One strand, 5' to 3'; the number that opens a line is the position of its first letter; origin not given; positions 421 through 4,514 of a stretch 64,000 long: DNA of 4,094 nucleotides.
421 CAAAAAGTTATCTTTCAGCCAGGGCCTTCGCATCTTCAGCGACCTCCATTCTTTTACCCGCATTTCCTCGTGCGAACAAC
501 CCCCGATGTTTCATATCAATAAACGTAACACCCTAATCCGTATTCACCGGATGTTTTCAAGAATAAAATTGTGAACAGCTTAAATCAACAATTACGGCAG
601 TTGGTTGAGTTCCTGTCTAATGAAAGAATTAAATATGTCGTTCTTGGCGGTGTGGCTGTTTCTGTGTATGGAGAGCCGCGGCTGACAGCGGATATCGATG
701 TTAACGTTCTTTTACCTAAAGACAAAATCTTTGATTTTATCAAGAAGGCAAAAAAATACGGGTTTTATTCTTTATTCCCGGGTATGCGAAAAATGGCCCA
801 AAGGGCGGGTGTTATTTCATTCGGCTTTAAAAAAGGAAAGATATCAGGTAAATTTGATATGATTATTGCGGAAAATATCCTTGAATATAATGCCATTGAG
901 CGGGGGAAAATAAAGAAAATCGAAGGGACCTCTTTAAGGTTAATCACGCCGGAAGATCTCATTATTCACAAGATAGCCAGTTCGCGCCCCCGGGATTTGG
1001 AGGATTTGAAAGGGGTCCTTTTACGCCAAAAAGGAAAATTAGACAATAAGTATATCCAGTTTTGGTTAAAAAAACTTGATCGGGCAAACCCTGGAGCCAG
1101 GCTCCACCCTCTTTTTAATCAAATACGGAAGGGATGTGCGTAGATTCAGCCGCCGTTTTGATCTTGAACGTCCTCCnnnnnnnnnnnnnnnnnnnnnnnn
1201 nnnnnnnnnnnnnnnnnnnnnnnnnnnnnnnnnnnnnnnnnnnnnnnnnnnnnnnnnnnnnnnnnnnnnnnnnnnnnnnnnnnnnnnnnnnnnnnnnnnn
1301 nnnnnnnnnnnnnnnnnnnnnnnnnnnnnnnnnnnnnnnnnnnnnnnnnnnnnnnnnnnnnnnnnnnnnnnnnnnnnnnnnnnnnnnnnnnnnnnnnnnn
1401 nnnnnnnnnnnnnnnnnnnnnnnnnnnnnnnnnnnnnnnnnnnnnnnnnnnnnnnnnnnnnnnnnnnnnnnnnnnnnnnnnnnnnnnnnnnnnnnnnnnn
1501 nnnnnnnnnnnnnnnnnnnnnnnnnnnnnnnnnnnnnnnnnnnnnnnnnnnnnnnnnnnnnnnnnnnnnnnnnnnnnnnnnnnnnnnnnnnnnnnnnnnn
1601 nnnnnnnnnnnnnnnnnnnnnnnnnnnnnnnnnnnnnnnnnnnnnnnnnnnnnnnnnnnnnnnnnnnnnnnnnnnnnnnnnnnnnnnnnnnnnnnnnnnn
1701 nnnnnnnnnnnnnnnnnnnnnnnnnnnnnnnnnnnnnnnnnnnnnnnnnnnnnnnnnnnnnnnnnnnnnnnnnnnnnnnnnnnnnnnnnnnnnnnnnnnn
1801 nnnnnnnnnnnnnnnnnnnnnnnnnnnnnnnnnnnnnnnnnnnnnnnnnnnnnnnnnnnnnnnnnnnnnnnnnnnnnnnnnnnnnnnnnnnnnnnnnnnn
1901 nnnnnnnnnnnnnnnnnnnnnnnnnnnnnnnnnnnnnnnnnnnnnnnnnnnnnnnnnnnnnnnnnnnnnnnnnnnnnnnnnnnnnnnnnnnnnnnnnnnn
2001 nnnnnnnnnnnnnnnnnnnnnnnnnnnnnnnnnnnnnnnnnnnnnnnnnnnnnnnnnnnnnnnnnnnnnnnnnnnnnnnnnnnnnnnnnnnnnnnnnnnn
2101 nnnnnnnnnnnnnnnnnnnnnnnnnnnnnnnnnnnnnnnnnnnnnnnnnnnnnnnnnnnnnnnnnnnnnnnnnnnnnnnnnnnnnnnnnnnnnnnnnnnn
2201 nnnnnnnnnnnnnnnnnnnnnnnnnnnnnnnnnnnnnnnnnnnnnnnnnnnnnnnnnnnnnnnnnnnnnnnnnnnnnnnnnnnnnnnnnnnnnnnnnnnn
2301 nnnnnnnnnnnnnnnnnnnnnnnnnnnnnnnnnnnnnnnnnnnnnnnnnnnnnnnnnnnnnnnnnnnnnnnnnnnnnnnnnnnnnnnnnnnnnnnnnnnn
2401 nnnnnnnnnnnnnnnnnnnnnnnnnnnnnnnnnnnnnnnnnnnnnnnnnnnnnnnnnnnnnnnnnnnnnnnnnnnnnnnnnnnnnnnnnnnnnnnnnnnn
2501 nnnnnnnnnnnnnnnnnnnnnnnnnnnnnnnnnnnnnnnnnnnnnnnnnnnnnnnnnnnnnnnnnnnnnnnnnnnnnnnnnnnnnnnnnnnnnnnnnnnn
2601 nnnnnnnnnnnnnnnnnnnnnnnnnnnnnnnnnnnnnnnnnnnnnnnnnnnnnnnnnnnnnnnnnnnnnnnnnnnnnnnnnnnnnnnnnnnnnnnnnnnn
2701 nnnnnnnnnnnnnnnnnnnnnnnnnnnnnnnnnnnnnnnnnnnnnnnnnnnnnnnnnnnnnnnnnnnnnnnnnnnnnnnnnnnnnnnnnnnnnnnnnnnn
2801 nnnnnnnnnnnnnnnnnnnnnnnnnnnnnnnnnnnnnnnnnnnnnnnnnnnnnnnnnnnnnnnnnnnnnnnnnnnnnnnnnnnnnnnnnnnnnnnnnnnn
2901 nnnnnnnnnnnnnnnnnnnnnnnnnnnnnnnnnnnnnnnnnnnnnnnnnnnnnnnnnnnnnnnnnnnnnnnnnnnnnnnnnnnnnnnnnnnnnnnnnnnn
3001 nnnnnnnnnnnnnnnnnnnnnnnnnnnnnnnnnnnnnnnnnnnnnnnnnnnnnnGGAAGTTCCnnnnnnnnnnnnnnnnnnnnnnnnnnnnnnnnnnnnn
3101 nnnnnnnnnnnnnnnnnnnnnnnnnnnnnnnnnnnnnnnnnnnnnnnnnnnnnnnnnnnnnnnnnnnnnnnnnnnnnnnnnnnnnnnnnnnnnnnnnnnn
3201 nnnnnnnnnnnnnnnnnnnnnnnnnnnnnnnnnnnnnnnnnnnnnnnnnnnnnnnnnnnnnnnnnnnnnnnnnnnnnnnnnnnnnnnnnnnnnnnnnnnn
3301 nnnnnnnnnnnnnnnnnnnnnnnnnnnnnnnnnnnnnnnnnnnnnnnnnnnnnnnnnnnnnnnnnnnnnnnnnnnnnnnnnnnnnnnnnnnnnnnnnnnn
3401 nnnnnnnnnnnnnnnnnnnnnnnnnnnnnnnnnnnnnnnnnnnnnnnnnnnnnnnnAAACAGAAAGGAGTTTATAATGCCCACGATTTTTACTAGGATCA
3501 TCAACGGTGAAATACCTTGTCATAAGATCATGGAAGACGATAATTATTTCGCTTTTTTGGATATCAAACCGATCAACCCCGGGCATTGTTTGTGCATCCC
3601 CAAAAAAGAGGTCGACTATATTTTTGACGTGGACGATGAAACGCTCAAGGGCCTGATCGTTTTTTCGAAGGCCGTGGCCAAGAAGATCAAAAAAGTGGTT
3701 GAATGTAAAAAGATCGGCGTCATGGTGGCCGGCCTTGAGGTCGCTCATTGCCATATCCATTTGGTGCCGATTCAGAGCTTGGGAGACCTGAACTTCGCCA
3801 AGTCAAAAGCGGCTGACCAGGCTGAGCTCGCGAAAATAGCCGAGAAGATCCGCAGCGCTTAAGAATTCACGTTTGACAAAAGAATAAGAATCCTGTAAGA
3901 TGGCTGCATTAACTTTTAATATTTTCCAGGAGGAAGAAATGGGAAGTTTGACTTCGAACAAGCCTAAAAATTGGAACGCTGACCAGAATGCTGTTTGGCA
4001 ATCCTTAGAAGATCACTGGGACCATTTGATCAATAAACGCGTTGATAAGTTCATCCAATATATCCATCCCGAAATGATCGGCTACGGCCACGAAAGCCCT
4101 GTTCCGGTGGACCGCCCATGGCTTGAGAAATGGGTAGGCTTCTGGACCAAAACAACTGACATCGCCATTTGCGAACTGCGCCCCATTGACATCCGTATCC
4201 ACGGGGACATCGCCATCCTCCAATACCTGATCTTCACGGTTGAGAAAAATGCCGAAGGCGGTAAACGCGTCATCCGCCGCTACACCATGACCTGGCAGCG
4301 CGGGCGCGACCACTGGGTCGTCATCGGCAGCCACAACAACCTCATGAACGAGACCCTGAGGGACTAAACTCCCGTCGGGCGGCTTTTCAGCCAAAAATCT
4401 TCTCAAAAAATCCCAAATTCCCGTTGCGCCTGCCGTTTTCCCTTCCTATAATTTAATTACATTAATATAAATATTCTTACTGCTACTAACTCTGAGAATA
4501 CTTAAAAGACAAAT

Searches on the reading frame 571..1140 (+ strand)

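Call 10: search_protein_families(library=pfam, proteins=[window:571-1140:+], max_evalue=0.01)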
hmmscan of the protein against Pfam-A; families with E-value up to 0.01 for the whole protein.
window:571-1140:+ (190 aa): 4 families
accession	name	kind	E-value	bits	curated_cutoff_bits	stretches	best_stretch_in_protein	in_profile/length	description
PF19502.5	DUF6036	-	2.3e-10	41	23.6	1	4-153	6-122/164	Nucleotidyltransferase of unknown function (DUF6036)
PF09970.15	DUF2204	-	5.7e-08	33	20.3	1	107-161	102-159/181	Nucleotidyl transferase of unknown function (DUF2204)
PF08843.17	AbiEii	-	0.0006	20.3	22.5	1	15-147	8-166/238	Nucleotidyl transferase AbiEii toxin, Type IV TA system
PF14907.12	NTP_transf_5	-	0.001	19.1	31.2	1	3-133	55-186/249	Uncharacterised nucleotidyltransferase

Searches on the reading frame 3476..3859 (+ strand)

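Call 10: search_protein_families(library=pfam, proteins=[window:3476-3859:+], max_evalue=0.01)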
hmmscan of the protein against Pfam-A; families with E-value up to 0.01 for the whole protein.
window:3476-3859:+ (128 aa): 3 families
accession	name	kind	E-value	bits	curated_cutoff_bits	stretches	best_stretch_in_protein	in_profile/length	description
PF01230.28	HIT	-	1.7e-20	73.9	21.5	1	11-99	2-95/98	HIT domain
PF11969.13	DcpS_C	-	1.4e-11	45.3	24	1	3-102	2-105/114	Scavenger mRNA decapping enzyme C-term binding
PF04677.20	CwfJ_C_1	-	9.8e-05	22.7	21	1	23-101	35-111/122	Protein similar to CwfJ C-terminus 1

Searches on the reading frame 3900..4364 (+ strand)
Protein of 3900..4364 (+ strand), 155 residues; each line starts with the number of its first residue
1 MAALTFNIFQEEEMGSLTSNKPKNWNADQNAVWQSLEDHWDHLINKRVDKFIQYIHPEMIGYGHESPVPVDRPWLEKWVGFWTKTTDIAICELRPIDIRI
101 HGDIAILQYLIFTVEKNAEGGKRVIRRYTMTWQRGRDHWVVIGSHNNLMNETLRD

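Call 10: search_protein_families(library=pfam, proteins=[window:3900-4364:+], max_evalue=0.01)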
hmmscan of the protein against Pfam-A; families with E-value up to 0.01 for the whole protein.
window:3900-4364:+ (155 aa): 3 families
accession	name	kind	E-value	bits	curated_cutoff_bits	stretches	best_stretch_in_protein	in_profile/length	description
PF14534.12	DUF4440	-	1.5e-07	32.2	25.2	1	35-140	4-106/107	Domain of unknown function (DUF4440)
PF08332.16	CaMKII_AD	-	7e-05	23.4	22.1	1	31-146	4-124/128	Calcium/calmodulin dependent protein kinase II association domain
PF13474.12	SnoaL_3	-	0.0029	18.4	22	1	37-145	6-115/121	SnoaL-like domain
